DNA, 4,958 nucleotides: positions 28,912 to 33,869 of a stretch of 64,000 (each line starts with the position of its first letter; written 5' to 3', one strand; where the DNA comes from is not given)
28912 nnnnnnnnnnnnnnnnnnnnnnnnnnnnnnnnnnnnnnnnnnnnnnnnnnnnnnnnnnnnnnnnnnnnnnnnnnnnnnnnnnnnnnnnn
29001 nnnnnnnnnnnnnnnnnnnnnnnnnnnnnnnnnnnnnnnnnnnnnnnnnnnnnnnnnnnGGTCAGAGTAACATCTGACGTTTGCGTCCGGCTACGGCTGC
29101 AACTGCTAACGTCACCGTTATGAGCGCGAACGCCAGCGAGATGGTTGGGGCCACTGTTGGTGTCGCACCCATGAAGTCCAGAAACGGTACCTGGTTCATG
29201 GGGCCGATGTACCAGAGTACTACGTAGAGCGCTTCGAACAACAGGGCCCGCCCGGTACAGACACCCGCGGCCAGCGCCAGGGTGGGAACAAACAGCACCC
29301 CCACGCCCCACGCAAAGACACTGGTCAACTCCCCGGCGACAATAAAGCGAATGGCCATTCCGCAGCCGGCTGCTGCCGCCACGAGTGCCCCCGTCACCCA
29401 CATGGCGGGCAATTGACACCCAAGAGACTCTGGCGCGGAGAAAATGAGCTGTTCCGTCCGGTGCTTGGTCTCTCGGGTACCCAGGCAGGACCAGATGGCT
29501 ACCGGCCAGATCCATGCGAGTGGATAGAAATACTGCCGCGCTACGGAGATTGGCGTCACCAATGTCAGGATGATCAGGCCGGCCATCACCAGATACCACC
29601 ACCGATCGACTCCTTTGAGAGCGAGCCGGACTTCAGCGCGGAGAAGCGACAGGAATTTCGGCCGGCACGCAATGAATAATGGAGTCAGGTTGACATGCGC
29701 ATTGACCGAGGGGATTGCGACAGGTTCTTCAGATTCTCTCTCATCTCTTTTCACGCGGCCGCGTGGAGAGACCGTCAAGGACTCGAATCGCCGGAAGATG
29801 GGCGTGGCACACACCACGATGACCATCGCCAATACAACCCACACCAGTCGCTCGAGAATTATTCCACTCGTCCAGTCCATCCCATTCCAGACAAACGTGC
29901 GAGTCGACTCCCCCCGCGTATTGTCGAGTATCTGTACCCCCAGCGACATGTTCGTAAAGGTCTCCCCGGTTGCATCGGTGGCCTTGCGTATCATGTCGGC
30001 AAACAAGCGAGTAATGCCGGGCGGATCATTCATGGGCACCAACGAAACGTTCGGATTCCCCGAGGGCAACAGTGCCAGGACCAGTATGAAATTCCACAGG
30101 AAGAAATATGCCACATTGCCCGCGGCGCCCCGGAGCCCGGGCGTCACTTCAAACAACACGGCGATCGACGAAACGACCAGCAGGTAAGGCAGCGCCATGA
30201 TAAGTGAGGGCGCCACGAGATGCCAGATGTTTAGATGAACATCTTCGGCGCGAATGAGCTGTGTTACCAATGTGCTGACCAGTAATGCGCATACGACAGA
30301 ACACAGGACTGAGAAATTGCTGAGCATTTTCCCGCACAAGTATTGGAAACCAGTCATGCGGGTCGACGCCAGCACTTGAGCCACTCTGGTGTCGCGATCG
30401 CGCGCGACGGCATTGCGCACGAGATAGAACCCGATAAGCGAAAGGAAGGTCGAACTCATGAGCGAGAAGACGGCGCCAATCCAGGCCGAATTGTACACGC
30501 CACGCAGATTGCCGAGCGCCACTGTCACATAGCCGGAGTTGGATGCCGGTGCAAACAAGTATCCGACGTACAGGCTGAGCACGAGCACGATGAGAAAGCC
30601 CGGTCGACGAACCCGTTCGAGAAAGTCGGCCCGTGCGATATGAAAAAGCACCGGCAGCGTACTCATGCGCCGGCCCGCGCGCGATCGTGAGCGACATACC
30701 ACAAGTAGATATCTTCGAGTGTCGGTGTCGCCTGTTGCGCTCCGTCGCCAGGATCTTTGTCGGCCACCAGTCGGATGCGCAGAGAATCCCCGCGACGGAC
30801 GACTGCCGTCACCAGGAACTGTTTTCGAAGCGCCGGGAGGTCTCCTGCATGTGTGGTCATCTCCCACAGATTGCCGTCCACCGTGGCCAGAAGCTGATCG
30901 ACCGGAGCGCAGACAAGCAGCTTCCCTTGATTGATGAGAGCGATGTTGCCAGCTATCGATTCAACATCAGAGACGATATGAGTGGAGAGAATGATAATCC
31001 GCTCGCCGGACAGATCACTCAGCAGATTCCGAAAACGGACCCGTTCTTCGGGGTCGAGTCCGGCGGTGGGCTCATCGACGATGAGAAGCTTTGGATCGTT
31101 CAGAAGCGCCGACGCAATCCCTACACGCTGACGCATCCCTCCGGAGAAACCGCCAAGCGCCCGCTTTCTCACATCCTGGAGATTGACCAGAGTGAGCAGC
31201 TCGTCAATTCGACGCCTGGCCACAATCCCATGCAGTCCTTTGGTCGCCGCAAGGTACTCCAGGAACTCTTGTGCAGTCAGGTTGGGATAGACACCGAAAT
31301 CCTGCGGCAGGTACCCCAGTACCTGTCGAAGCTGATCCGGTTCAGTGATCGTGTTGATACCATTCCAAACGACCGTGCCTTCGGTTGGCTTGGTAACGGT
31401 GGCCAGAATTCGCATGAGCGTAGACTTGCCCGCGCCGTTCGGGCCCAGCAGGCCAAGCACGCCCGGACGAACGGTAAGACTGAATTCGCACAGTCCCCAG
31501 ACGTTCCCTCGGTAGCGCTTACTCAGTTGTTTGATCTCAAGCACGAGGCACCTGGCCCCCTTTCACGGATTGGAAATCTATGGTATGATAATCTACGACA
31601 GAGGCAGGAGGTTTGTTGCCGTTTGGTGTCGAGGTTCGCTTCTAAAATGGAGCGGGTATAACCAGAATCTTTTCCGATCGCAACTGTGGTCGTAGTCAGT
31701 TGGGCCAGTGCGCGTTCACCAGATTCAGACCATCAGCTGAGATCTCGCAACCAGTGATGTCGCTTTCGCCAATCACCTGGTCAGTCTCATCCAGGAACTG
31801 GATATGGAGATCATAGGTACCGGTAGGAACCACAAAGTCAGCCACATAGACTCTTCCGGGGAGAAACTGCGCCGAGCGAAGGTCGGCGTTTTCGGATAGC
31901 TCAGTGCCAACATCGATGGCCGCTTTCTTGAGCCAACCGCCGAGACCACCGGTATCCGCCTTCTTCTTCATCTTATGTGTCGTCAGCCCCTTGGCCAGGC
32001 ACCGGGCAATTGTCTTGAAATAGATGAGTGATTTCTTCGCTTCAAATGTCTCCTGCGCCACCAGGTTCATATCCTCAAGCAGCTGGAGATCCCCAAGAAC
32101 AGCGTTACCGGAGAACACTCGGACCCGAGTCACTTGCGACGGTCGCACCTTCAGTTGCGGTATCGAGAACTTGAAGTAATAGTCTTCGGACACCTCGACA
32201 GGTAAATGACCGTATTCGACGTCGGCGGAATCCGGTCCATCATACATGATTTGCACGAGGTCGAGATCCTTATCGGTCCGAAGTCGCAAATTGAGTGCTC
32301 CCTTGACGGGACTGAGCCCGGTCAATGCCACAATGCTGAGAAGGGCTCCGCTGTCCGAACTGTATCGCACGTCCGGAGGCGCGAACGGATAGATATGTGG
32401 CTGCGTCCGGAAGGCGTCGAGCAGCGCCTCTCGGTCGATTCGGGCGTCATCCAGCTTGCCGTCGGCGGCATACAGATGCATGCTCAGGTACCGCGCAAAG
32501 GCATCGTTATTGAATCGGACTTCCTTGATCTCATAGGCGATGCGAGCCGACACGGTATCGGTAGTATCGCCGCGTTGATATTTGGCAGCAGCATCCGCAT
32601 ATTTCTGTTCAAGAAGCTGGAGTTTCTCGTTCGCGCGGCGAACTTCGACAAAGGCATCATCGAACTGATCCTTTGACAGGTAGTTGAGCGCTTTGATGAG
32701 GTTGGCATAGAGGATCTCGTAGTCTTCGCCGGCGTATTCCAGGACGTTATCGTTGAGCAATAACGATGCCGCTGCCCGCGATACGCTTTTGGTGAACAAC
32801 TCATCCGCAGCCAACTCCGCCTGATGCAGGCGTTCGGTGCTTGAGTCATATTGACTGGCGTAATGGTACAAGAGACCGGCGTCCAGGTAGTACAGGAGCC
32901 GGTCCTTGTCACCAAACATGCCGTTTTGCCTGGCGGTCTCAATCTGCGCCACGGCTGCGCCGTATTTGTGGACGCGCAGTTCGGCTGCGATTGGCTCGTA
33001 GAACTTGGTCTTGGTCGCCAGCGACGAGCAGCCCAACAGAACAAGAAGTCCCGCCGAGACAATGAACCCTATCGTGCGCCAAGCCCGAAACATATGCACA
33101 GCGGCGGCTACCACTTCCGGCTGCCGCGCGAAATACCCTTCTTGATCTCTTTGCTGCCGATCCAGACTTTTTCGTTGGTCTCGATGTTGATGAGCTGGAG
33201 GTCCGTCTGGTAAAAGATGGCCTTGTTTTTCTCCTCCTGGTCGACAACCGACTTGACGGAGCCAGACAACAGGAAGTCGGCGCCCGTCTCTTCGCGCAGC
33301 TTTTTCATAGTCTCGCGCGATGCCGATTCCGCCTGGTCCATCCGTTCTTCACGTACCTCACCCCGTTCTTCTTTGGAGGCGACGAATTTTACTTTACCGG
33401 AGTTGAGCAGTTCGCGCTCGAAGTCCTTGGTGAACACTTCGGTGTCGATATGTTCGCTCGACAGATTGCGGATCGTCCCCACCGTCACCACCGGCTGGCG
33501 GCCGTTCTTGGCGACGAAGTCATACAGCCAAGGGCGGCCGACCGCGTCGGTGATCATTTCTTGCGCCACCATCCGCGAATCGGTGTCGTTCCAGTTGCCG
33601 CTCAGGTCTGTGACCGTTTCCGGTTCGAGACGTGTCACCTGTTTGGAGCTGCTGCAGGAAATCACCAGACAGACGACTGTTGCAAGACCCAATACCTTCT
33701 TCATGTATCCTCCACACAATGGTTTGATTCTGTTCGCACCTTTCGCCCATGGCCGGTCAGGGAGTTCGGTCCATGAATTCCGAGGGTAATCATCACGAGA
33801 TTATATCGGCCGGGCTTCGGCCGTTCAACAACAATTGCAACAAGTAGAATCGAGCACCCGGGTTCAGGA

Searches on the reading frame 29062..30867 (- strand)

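Call 23: search_protein_families(library=pfam, proteins=[window:29062-30867:-], max_evalue=0.001)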
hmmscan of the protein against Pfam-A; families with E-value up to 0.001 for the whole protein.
window:29062-30867:- (601 aa): 1 family
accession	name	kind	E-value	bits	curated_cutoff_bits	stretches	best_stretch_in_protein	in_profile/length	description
PF12698.13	ABC2_membrane_3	-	6e-05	22.7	31.6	1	122-290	157-303/347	ABC-2 family transporter protein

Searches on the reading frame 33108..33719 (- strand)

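Call 23: search_protein_families(library=pfam, proteins=[window:33108-33719:-], max_evalue=0.001)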
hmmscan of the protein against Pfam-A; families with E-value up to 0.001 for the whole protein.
window:33108-33719:- (203 aa): 1 family
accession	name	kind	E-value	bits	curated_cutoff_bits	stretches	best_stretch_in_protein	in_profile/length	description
PF13036.11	LpoB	-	5.8e-44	150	22.3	1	47-192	1-147/147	Peptidoglycan-synthase activator LpoB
